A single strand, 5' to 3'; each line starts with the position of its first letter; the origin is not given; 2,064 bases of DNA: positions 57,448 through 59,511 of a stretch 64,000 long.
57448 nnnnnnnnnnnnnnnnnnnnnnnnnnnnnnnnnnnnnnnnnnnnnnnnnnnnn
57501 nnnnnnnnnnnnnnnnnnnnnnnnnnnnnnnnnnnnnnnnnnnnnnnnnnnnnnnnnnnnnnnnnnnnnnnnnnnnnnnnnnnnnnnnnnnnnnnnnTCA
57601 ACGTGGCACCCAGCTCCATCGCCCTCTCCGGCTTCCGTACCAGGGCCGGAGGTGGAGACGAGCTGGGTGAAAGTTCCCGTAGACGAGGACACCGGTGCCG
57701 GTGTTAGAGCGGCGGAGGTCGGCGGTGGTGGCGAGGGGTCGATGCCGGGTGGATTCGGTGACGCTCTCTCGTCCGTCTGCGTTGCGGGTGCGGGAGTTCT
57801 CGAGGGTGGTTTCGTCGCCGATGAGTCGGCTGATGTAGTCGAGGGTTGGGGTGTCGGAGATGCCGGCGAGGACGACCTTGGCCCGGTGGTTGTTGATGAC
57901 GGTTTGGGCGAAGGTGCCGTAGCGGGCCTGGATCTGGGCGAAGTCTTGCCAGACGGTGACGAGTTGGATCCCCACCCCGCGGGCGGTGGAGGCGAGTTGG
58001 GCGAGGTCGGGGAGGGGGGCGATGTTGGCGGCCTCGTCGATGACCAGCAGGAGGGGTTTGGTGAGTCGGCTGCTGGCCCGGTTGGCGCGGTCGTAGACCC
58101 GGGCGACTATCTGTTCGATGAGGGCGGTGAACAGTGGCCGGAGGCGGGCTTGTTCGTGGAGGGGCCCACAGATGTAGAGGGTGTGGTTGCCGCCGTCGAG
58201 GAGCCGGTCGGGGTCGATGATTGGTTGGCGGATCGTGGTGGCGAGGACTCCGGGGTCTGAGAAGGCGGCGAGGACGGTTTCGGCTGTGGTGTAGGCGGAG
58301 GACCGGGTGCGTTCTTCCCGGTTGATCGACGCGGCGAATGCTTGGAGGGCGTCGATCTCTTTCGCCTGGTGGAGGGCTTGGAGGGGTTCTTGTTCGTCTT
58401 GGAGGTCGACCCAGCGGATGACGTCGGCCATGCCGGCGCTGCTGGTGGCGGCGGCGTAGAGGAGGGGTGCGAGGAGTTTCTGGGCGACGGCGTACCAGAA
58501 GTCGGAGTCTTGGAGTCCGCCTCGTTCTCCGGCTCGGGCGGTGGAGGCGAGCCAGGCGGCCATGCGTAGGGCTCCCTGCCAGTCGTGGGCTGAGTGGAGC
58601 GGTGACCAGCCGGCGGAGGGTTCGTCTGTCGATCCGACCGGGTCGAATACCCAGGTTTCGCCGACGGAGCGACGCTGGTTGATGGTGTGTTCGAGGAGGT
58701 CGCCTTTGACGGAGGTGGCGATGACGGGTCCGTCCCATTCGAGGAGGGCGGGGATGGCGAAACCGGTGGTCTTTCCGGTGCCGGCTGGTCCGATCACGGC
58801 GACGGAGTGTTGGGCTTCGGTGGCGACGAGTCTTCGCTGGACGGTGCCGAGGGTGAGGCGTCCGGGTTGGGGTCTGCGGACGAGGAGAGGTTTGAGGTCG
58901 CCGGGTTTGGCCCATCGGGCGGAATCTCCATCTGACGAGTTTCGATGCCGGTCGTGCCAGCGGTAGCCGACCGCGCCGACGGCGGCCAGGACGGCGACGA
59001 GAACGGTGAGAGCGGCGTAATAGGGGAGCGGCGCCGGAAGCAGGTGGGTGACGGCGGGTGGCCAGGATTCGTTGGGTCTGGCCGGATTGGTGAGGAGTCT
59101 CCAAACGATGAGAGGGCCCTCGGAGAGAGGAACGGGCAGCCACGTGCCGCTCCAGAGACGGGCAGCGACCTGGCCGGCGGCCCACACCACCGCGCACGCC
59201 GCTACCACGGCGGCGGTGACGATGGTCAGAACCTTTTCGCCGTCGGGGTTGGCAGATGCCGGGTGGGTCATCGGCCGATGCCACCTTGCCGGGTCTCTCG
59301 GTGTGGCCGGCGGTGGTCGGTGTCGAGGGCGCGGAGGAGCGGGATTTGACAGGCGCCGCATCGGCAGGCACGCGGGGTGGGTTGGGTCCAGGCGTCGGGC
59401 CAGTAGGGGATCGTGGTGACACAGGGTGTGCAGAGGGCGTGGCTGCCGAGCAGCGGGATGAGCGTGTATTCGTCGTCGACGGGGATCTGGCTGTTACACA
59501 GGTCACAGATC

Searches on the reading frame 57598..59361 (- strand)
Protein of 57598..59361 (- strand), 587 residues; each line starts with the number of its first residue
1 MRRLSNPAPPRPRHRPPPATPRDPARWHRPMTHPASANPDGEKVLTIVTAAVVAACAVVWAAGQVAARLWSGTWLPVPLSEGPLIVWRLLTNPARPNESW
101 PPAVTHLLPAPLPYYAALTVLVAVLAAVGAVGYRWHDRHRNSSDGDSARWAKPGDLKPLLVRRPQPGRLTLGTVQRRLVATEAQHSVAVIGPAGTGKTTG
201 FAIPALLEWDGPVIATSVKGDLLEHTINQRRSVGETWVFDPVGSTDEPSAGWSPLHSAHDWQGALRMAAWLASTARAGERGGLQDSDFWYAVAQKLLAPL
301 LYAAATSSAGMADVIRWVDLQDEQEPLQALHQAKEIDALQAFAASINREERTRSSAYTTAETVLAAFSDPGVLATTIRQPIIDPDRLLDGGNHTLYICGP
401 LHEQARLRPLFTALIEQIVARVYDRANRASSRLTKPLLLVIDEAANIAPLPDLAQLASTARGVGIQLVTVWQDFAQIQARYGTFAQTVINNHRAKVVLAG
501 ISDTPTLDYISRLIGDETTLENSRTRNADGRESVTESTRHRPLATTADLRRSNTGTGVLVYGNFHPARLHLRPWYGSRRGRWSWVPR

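Call 9: search_protein_families(library=pfam, proteins=[window:57598-59361:-], max_evalue=0.01)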
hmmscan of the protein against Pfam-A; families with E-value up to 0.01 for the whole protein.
window:57598-59361:- (587 aa): 7 families
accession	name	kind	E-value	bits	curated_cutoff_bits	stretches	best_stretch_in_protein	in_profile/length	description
PF02534.20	T4SS-DNA_transf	-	1.4e-41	143.3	20.1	1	178-575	37-446/468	Type IV secretory system Conjugative DNA transfer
PF12696.13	TraG-D_C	-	3.1e-25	89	22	1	436-551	1-123/126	TraM recognition site of TraD and TraG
PF10412.15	TrwB_AAD_bind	-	1.5e-20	73.9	20.5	1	180-560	12-374/387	Type IV secretion-system coupling protein DNA-binding domain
PF13401.12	AAA_22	-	3.2e-05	24.7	27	0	416-472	69-123/130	AAA domain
PF13604.12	AAA_30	-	0.00042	20.5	27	0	175-200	6-34/191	AAA domain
PF00270.35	DEAD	-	0.003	17.8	26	0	181-209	10-39/167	DEAD/DEAH box helicase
PF25199.1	nSTAND_NTPase5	-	0.0073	16.6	34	0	176-199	30-56/145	Novel STAND NTPase 5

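Call 31: find_related_loci(query=window:57598-59361:-, collection=metagenome_contigs, flank=10000)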
Query window:57598-59361:- (587 aa) in metagenome_contigs; peptide patterns used: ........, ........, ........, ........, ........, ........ (x = any residue, [..] = any of these).
118 stretches matched a pattern; 46 encode a relative of the query (tblastn E <= 1e-3); 44 distinct loci.
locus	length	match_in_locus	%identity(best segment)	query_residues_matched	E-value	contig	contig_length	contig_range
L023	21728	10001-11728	94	1-575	0e+0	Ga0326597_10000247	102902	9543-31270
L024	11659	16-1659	86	27-575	0e+0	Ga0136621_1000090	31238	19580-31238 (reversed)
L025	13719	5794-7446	85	29-580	0e+0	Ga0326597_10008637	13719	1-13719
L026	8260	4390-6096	80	4-572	0e+0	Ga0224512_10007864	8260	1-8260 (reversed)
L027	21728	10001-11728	78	1-579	0e+0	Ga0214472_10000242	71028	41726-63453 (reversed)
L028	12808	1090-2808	79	1-575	0e+0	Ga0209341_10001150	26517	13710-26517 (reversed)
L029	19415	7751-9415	79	28-586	0e+0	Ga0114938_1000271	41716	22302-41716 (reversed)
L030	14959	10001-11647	77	24-575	0e+0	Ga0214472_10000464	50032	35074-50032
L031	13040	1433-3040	77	36-575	0e+0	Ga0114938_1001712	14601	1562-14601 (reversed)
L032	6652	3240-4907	73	29-586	0e+0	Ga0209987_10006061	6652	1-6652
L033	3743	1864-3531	73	29-586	0e+0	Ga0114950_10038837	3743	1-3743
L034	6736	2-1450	82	102-582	0e+0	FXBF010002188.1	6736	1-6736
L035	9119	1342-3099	72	9-579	0e+0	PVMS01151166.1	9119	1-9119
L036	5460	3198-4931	71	3-576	0e+0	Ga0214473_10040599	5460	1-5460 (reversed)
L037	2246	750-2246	79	28-529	0e+0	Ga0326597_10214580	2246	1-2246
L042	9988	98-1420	79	134-575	0e+0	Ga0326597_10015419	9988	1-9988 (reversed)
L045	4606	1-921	88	275-581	0e+0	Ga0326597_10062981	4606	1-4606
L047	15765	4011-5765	75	12-587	0e+0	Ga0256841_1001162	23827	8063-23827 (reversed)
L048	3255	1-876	76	284-574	2e-136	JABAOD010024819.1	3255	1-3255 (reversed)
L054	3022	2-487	90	423-584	1e-91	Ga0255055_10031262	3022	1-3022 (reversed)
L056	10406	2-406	84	440-574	4e-69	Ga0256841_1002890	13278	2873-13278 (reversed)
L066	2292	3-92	100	461-490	1e-12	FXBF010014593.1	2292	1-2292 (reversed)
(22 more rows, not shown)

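Call 36: search_protein_families(library=padloc, proteins=[L023:12016-15129:+, L023:15406-18144:-, L025:8958-12074:+, L028:3864-5639:-, L028:5829-7415:+, L029:10261-11853:+, L029:11846-14422:+, L030:12514-14748:-, L031:8020-10638:+, L042:1631-5473:+], max_evalue=0.00001)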
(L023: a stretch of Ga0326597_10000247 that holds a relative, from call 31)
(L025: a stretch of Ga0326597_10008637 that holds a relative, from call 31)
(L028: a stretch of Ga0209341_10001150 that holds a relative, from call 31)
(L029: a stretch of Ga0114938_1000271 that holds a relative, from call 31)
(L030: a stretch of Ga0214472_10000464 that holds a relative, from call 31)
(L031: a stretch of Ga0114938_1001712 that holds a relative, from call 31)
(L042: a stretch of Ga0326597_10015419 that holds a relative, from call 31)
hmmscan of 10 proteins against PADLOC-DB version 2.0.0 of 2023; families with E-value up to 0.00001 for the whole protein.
L023:12016-15129:+ (1037 aa): 22 families
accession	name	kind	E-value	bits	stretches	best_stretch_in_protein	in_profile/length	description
PDLC03630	REase_MTase_IIG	-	6.7e-63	210.9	2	253-649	278-686/1100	Type IIG restriction enzyme-methyltransferase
PDLC03580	REase_II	-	1.5e-30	103.8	1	234-646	267-696/1112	Type II restriction enzyme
PDLC03625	REase_MTase_IIG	-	1.9e-30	103.4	1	316-645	385-699/1109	Type IIG restriction enzyme-methyltransferase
PDLC04134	mad2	-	1.5e-15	55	1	294-447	228-351/492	mads_2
PDLC03338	MTase_II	-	2.4e-13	47.7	1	320-445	113-238/604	Type II methyltransferase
PDLC02529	PglX|PglXI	-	9.4e-12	41.4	1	293-449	155-323/1189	PglX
PDLC03348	MTase_II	-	4.8e-11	39.9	1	316-421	200-311/727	Type II methyltransferase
PDLC03267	MTase_II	-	3.2e-10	37.5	0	335-374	13-50/539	Type II methyltransferase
PDLC03248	MTase_II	-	2.2e-09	34.6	0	567-652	80-159/521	Type II methyltransferase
PDLC03318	MTase_II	-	3.9e-09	33.4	1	308-375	315-381/723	Type II methyltransferase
PDLC03021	MTase_I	-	1.9e-08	31.6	1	318-416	144-242/491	Type I methyltransferase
PDLC03599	REase_MTase_IIG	-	1.9e-08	30.7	0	360-423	350-426/959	Type IIG restriction enzyme-methyltransferase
PDLC03335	MTase_II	-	2.1e-08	31.3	1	319-445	62-182/607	Type II methyltransferase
PDLC03627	REase_MTase_IIG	-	2.3e-08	30.2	0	309-360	322-373/1136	Type IIG restriction enzyme-methyltransferase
PDLC02643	DrmMI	-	5.6e-08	29.1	1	550-640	847-932/1347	DrmMI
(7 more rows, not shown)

L023:15406-18144:- (912 aa): 11 families
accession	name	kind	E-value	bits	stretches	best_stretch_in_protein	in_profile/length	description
PDLC02208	Ppl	-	2.4e-35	119.9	2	779-905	768-894/894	-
PDLC03859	LmuB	-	2.4e-16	58.1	1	454-848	276-587/611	-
PDLC04135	mad3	-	1.1e-15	56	1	319-848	10-325/374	mads_3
PDLC04680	PDC-M49A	-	1.2e-15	55.1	2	46-144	5-89/674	-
PDLC04678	PDC-M49A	-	6.1e-15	52.5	1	796-882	559-645/681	-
PDLC02980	AriA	-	5.7e-11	40.9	1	784-849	234-302/304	-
PDLC03867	LmuB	-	1.1e-07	28.8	0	310-355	6-51/605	-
PDLC04679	PDC-M49A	-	4.4e-07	27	0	784-877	405-500/541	-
PDLC04177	HEC-01A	-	5.3e-06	23.7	0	324-359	22-56/393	-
PDLC03863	LmuB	-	5.3e-06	23.4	0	309-358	4-53/610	-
PDLC04213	HEC-02A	-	7.3e-06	23.7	0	322-352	16-46/337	-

L025:8958-12074:+ (1038 aa): 27 families (the best 25 are shown)
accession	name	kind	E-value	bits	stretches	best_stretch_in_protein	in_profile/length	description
PDLC00194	HamB1|HamB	-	5.5e-28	95.4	2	319-487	249-420/995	DEAD-box helicase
PDLC00174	HamB1|HamB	-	9.1e-26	88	1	313-668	316-694/1163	DEAD-box helicase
PDLC04531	PDC-M23B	-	7.6e-24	81.8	2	305-476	301-484/1060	-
PDLC00186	HamB1|HamB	-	9.6e-23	78.1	2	295-438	143-285/864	DEAD-box helicase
PDLC00187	HamB1|HamB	-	1.4e-21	74.5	1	314-680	155-518/851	DEAD-box helicase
PDLC00192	HamB1|HamB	-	2.9e-19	66.2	2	296-476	266-447/1104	DEAD-box helicase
PDLC00200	HamB2|HamB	-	1.9e-18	63.9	2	314-434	160-281/865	DEAD-box helicase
PDLC00178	HamB1|HamB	-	3.6e-17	59.6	1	312-474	258-423/830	DEAD-box helicase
PDLC03960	SngC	-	1e-16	58.9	1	292-668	18-360/720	-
PDLC02987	caspase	-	1.2e-16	59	1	14-215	6-158/453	-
PDLC00185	HamB1|HamB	-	2.6e-16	56.7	1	585-680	435-525/871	DEAD-box helicase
PDLC00188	HamB1|HamB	-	1.4e-15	54.5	1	309-474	252-420/1037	DEAD-box helicase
PDLC00190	HamB1|HamB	-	8.6e-15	52.2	1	310-682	152-517/866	DEAD-box helicase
PDLC02503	BrxHI|BrxHII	-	1.7e-13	47.8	1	297-548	23-259/698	BrxHI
PDLC00199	HamB2|HamB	-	2.6e-13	46.9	1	533-672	374-510/841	DEAD-box helicase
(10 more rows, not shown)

L028:3864-5639:- (591 aa): 31 families (the best 25 are shown)
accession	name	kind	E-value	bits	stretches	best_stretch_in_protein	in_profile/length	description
PDLC03312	MTase_II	-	1.2e-94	316.1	1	19-515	175-667/1344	Type II methyltransferase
PDLC02541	PglX|PglXI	-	2.6e-75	252.2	3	231-497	357-608/919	PglXI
PDLC03346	MTase_II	-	9.9e-42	140.7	2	246-497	486-722/1068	Type II methyltransferase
PDLC03319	MTase_II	-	4e-19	66.8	1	255-470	171-383/503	Type II methyltransferase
PDLC03367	MTase_II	-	2.2e-16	57.4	1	27-477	8-444/633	Type II methyltransferase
PDLC03325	MTase_II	-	9.1e-15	52.3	2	364-473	278-379/426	Type II methyltransferase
PDLC03228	MTase_II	-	3.9e-14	51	1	42-84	145-187/227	Type II methyltransferase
PDLC03308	MTase_II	-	9.8e-13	45.9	1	39-88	326-380/419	Type II methyltransferase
PDLC03299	MTase_II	-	1.3e-12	45.8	1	28-108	185-263/296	Type II methyltransferase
PDLC03371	MTase_II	-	1.9e-12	45.2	1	40-83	190-233/260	Type II methyltransferase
PDLC03233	MTase_II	-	2.3e-12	44.3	1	361-475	476-609/731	Type II methyltransferase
PDLC03738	oMTase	-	2.7e-12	44.1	0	43-80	206-243/376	orphan methyltransferase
PDLC03380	MTase_II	-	2.2e-11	41.6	0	367-458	252-342/393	Type II methyltransferase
PDLC03216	MTase_II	-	2.3e-11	41.3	0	42-81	195-234/364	Type II methyltransferase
PDLC03353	MTase_II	-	1.7e-10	38.9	0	53-106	201-247/260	Type II methyltransferase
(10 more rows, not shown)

L028:5829-7415:+ (528 aa): 0 families

L029:10261-11853:+ (530 aa): 3 families
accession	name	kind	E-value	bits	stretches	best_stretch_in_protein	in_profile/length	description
PDLC03375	MTase_II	-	4.5e-42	142.6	1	200-519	9-346/348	Type II methyltransferase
PDLC03626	REase_MTase_IIG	-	1.5e-37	126.9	1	133-519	959-1357/1359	Type IIG restriction enzyme-methyltransferase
PDLC03630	REase_MTase_IIG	-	4e-06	22.9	0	28-119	372-463/1100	Type IIG restriction enzyme-methyltransferase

L029:11846-14422:+ (858 aa): 1 family
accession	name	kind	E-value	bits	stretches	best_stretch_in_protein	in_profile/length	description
PDLC03626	REase_MTase_IIG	-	1e-31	107.5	1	161-784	180-801/1359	Type IIG restriction enzyme-methyltransferase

L030:12514-14748:- (744 aa): 51 families (the best 25 are shown)
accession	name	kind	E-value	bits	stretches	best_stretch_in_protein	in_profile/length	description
PDLC02741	PbeC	-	7.3e-44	148.3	1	4-553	3-517/644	PbeC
PDLC02714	PbeC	-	1.4e-42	144.4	1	3-555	2-523/651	PbeC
PDLC02730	PbeC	-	1e-39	134.9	1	3-673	2-636/651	PbeC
PDLC02753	PbeC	-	5.6e-37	125.4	1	3-555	2-523/648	PbeC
PDLC02750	PbeC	-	6.7e-37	125.3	1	3-551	2-507/629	PbeC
PDLC02722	PbeC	-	1.3e-35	121.1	1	3-691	2-634/643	PbeC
PDLC02709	PbeC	-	1.6e-31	107.7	1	3-686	2-631/661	PbeC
PDLC02739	PbeC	-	1e-30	105.1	1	3-552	2-514/644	PbeC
PDLC02732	PbeC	-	4.7e-30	102.8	1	5-667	4-619/625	PbeC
PDLC02723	PbeC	-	3.2e-27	93.3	1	6-645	5-596/618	PbeC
PDLC02747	PbeC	-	1.2e-23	81.9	1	2-570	1-551/632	PbeC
PDLC02740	PbeC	-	2.5e-22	77.5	1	4-690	3-639/648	PbeC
PDLC02756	PbeC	-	9.1e-22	75.8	2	156-558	145-529/643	PbeC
PDLC02729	PbeC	-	1.8e-21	74.3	1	156-691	157-654/668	PbeC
PDLC02668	DndD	-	2.9e-21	74.1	1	4-690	3-642/659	DndD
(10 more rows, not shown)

L031:8020-10638:+ (872 aa): 1 family
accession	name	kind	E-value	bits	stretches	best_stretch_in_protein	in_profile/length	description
PDLC03626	REase_MTase_IIG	-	5.3e-29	98.5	1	175-668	180-677/1359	Type IIG restriction enzyme-methyltransferase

L042:1631-5473:+ (1280 aa): 54 families (the best 25 are shown)
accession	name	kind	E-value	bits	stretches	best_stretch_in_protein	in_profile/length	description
PDLC00659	HmaA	-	0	1485.3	1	110-1279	3-1172/1176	SNF2 helicase / DEAD-box helicase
PDLC02620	DrmD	-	2.7e-129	430.9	1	204-880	92-744/1060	DrmD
PDLC02621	DrmD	-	8e-102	340.2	1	230-951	139-852/1040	DrmD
PDLC02500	BrxHI|BrxHII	-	6.4e-95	317.5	1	139-806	27-663/933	BrxHI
PDLC02504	BrxHI|BrxHII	-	3.9e-90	301.1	1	181-881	79-745/971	BrxHII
PDLC02572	DrmA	-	1.7e-68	229.5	1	188-811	102-724/1043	DrmA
PDLC02632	DrmD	-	6.2e-66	221.2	1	173-731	90-642/662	DrmD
PDLC02623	DrmD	-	1.7e-61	206.2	2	433-918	398-829/1040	DrmD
PDLC02619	DrmD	-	1.4e-49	167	2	188-636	11-433/872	DrmD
PDLC02633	DrmD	-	9.5e-49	164.1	1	223-728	138-643/839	DrmD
PDLC02634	DrmD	-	5.7e-48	161.4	1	199-919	79-773/900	DrmD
PDLC02624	DrmD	-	4.8e-46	155.5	1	250-727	2-479/652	DrmD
PDLC02840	DpdE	-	1.1e-44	151.1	2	205-397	153-322/1091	DpdE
PDLC02843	DpdE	-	1.3e-39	133.8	2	204-397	151-317/1091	DpdE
PDLC02193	PLD_Helicase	-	3.3e-33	112.9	1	567-765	644-848/905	-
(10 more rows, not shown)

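Call 38: search_protein_families(library=padloc, proteins=[L047:6341-10345:+, L047:10342-13098:+, L056:878-2413:+, L056:2410-4344:+, L056:5565-10406:-, L045:1120-2913:+, L035:3407-5035:-, L048:905-3253:-, L054:1078-3021:+, L027:12567-13496:-], max_evalue=1e-8)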
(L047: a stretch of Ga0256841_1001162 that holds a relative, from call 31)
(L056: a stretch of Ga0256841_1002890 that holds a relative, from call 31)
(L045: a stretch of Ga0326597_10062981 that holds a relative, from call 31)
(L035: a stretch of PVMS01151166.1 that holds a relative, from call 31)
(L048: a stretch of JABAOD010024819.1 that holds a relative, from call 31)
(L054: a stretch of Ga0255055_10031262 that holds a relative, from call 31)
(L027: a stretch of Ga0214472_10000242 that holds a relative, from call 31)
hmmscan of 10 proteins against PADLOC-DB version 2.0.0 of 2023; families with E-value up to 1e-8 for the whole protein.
L047:6341-10345:+ (1334 aa): 46 families (the best 25 are shown)
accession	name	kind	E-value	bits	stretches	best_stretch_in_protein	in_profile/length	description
PDLC00659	HmaA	-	0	1485.1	1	167-1332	3-1171/1176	SNF2 helicase / DEAD-box helicase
PDLC02620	DrmD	-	3.4e-132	440.5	1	261-981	92-785/1060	DrmD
PDLC02621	DrmD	-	3.4e-103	344.7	1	287-1170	139-1006/1040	DrmD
PDLC02500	BrxHI|BrxHII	-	2.2e-92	309.1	1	240-911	62-706/933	BrxHI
PDLC02504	BrxHI|BrxHII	-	6.5e-91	303.7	1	239-936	80-744/971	BrxHII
PDLC02572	DrmA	-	5.4e-68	227.9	1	287-861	136-718/1043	DrmA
PDLC02632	DrmD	-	3.5e-66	222.1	1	288-784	142-639/662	DrmD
PDLC02623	DrmD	-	4e-62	208.2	2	489-972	401-827/1040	DrmD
PDLC02619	DrmD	-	9.1e-54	180.9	2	247-718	13-459/872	DrmD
PDLC02633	DrmD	-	2.1e-51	172.9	1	281-773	139-631/839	DrmD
PDLC02634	DrmD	-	8.7e-51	170.7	1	261-812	84-624/900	DrmD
PDLC02624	DrmD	-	1.7e-44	150.4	1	307-784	2-480/652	DrmD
PDLC02840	DpdE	-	1.3e-43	147.5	2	263-454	154-322/1091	DpdE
PDLC02843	DpdE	-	1.2e-38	130.7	2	261-454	151-317/1091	DpdE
PDLC02853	DpdE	-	1.8e-33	113.6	2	244-560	73-405/985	DpdE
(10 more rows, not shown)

L047:10342-13098:+ (918 aa): 6 families
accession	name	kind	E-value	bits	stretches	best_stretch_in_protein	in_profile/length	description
PDLC00660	HmaB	-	0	1040.9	1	4-908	8-956/967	DNA-adenine methylase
PDLC00661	HmaB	-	0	1018.4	1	4-903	7-957/973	DNA-adenine methylase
PDLC03233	MTase_II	-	8.2e-42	141.6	2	360-743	350-713/731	Type II methyltransferase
PDLC03352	MTase_II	-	1.9e-27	93.6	1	370-556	414-602/1023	Type II methyltransferase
PDLC02189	DUF1156_MTase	-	6.4e-23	78.9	1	434-700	469-703/944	-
PDLC03314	MTase_II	-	8.8e-20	68.4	1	429-678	461-682/944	Type II methyltransferase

L056:878-2413:+ (511 aa): 1 family
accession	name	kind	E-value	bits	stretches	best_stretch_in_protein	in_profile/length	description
PDLC02204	MzaB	-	4e-12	43.4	1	23-126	14-115/500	-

L056:2410-4344:+ (644 aa): 2 families
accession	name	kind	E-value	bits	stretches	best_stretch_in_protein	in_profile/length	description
PDLC00001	DruA1|DruA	-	1.4e-208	692.6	1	50-642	63-664/675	DUF4338 domain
PDLC00002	DruA1|DruA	-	6.3e-30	102.6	1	399-625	172-379/407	DUF4338 domain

L056:5565-10406:- (1613 aa): 11 families
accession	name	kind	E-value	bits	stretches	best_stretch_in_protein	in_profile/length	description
PDLC00013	DruE1|DruE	-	0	1660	1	7-1612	230-1774/1776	SNF2 family N-terminal domain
PDLC00037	DruE3|DruE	-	5.1e-152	506.6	2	876-1514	1056-1691/2055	SNF2 family N-terminal domain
PDLC00051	DruE4|DruE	-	2.1e-148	494.4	2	36-367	258-566/1829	SNF2 family N-terminal domain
PDLC00014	DruE2|DruE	-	5.5e-147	489.6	3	40-361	294-636/1928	SNF2 family N-terminal domain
PDLC00015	DruE2|DruE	-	1.2e-144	482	2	859-1540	1154-1815/1887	SNF2 family N-terminal domain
PDLC00035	DruE3|DruE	-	6.4e-103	343.6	2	48-542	208-668/1460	SNF2 family N-terminal domain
PDLC00036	DruE3|DruE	-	5.3e-92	306.9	3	875-1497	1048-1650/2023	SNF2 family N-terminal domain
PDLC02896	DpdJ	-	1.6e-16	57.2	1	52-171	326-434/1487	DpdJ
PDLC02503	BrxHI|BrxHII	-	3.2e-12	43.6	1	879-927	301-349/698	BrxHI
PDLC03960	SngC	-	5.9e-11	39.8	0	881-934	322-375/720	-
PDLC02570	DrmA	-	2.1e-10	37.6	0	877-942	582-646/851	DrmA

L045:1120-2913:+ (597 aa): 8 families
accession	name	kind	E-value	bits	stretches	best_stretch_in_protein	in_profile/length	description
PDLC03227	MTase_II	-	9.8e-161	534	1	99-589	7-488/494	Type II methyltransferase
PDLC03359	MTase_II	-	1.6e-119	398.4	1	91-589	7-515/840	Type II methyltransferase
PDLC03338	MTase_II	-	2.4e-48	163.3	1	116-569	126-579/604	Type II methyltransferase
PDLC04134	mad2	-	2.2e-19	67.6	1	110-317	261-426/492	mads_2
PDLC03237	MTase_II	-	1.5e-11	40.9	0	255-351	277-370/1036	Type II methyltransferase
PDLC03267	MTase_II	-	8.9e-11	39.4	1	117-357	11-235/539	Type II methyltransferase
PDLC03226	MTase_II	-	1.3e-10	38.5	1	115-341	12-237/579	Type II methyltransferase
PDLC03219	MTase_II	-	2.5e-10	37.3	1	112-317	43-241/504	Type II methyltransferase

L035:3407-5035:- (542 aa): 0 families

L048:905-3253:- (782 aa): 1 family
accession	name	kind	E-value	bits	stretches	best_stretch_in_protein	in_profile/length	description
PDLC00662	HmaC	-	4e-26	89.5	1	19-581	180-709/941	AAA+ ATPase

L054:1078-3021:+ (648 aa): 2 families
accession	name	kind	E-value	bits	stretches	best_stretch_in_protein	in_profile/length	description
PDLC00662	HmaC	-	3.7e-101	337.8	1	31-646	2-614/941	AAA+ ATPase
PDLC02192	DUF499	-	9.7e-55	183.9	1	33-592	2-533/1022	-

L027:12567-13496:- (309 aa): 0 families

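Call 73: search_protein_families(library=padloc, proteins=[L047:13104-15764:+, L025:7668-8348:+], max_evalue=0.0001)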
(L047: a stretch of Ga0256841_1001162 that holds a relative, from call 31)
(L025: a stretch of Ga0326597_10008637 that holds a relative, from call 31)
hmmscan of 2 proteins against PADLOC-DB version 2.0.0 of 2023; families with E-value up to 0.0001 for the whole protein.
L047:13104-15764:+ (887 aa): 2 families
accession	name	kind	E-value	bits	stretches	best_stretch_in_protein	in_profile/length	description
PDLC00662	HmaC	-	1.9e-262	871.6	1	164-886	3-723/941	AAA+ ATPase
PDLC02192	DUF499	-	3.4e-34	115.9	1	203-848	32-638/1022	-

L025:7668-8348:+ (226 aa): 0 families
